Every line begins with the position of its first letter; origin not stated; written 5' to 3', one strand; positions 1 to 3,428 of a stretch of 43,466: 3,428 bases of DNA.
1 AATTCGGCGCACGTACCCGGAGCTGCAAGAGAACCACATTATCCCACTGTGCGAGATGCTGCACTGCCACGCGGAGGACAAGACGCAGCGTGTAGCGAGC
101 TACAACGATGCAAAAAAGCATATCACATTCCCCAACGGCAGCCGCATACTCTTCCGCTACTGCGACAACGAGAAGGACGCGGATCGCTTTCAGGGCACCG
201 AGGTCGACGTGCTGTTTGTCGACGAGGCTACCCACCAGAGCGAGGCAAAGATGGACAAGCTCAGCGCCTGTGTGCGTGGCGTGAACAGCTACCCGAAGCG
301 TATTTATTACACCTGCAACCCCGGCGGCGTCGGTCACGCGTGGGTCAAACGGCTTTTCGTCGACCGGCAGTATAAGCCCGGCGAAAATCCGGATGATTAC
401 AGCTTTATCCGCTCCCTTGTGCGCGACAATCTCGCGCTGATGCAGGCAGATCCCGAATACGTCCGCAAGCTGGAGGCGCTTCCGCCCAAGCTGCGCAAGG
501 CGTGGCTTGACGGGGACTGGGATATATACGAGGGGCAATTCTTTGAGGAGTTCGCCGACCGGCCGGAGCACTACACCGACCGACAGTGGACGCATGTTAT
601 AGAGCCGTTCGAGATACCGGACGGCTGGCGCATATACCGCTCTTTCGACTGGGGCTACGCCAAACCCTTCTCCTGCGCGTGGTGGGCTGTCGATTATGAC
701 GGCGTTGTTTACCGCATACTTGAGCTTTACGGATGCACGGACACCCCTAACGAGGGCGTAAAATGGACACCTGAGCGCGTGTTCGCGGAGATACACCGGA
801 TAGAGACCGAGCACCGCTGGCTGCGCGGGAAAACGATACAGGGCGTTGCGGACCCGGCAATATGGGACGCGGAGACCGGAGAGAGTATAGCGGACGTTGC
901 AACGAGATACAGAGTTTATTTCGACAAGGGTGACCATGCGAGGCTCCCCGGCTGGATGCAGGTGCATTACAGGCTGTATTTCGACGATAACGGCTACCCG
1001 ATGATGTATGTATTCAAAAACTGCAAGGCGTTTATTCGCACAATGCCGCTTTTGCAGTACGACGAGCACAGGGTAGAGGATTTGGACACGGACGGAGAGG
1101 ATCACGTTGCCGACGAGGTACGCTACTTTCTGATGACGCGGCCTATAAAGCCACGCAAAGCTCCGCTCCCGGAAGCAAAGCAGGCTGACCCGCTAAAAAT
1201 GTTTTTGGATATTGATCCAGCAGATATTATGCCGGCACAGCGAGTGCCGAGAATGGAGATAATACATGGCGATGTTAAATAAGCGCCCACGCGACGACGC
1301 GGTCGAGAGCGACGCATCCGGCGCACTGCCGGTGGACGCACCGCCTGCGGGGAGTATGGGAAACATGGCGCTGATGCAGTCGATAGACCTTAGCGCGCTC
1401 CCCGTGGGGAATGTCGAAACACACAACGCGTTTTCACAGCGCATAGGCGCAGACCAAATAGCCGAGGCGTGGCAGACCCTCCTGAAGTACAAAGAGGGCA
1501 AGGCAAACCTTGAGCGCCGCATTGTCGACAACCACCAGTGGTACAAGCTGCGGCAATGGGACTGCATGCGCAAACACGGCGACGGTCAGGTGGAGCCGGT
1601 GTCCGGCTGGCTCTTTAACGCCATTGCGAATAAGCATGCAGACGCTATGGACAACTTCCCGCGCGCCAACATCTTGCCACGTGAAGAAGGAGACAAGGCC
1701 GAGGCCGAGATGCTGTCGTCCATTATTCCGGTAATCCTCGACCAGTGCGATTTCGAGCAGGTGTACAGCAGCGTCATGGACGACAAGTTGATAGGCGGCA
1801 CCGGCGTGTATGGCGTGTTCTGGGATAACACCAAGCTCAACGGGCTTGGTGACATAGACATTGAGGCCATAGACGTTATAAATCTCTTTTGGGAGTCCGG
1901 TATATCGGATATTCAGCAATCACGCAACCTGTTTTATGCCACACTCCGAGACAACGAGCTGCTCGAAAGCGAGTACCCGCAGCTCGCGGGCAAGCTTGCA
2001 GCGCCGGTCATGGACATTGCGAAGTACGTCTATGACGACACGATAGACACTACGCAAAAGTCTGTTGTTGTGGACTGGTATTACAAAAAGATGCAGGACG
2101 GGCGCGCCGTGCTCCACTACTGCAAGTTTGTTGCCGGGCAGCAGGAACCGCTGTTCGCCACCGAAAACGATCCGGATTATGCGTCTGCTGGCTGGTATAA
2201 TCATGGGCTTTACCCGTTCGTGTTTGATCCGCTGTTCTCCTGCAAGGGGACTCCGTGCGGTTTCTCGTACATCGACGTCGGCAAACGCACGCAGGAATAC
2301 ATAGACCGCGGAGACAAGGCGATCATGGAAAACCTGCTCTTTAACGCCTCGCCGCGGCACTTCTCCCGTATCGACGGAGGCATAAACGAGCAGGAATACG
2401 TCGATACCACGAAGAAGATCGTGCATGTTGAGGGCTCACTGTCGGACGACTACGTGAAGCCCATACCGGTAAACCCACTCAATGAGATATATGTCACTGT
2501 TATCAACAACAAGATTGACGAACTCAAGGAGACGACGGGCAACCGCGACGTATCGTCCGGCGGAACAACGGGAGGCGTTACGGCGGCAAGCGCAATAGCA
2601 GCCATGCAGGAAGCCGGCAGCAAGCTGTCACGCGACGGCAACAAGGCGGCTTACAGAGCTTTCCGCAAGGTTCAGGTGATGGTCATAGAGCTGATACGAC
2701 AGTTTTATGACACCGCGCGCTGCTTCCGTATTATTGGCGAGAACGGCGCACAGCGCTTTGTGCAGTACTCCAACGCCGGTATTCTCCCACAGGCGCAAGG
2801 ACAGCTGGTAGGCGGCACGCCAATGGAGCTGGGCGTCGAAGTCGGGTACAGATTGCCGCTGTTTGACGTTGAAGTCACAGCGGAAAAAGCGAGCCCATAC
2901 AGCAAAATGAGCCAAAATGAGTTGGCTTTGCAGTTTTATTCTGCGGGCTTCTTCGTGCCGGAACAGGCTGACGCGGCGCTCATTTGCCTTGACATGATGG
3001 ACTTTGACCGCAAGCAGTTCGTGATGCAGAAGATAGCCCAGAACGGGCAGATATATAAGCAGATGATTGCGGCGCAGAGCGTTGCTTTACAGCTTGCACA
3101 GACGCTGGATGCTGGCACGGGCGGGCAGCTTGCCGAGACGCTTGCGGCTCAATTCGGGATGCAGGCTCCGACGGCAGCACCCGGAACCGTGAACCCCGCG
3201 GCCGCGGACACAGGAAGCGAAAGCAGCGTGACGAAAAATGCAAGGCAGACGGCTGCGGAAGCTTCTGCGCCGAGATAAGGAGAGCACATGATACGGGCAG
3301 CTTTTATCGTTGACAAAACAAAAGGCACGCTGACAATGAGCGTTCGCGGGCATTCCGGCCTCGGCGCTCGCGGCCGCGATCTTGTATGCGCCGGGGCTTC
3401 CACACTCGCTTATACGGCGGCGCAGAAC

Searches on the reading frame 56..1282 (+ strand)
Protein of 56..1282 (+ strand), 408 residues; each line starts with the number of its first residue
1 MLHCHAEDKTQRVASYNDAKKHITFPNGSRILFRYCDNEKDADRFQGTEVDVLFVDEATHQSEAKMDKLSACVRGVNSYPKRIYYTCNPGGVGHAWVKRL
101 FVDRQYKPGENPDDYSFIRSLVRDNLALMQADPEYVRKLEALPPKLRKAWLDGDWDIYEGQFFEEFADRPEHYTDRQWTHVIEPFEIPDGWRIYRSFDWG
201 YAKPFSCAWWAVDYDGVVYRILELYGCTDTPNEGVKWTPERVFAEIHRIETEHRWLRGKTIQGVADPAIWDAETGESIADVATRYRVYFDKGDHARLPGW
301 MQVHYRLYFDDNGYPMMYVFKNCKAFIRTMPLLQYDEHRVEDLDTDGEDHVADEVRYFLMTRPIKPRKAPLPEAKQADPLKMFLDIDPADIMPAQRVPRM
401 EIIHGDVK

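Call 76: search_protein_families(library=pfam, proteins=[window:56-1282:+], max_evalue=0.001)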
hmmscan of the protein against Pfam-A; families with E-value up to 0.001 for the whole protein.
window:56-1282:+ (408 aa): 2 families
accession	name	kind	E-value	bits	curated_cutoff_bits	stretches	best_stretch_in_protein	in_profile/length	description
PF04466.19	Terminase_3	-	3.8e-11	43.4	23.2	1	11-140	62-184/201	Phage terminase large subunit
PF03237.21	Terminase_6N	-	1.4e-09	38.4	22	1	18-164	66-209/215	Terminase large subunit, T4likevirus-type, N-terminal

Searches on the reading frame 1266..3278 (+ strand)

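Call 76: search_protein_families(library=pfam, proteins=[window:1266-3278:+], max_evalue=0.001)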
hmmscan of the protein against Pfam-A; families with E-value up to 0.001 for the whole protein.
window:1266-3278:+ (670 aa): 2 families
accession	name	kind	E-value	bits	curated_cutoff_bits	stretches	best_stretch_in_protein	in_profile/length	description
PF16510.12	P22_portal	-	1.5e-27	96.8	26.1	2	404-617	369-571/594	Phage P22-like portal protein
PF23899.1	SU10_portal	-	1.9e-07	30.4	30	1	255-492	262-489/593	Phage SU10 portal protein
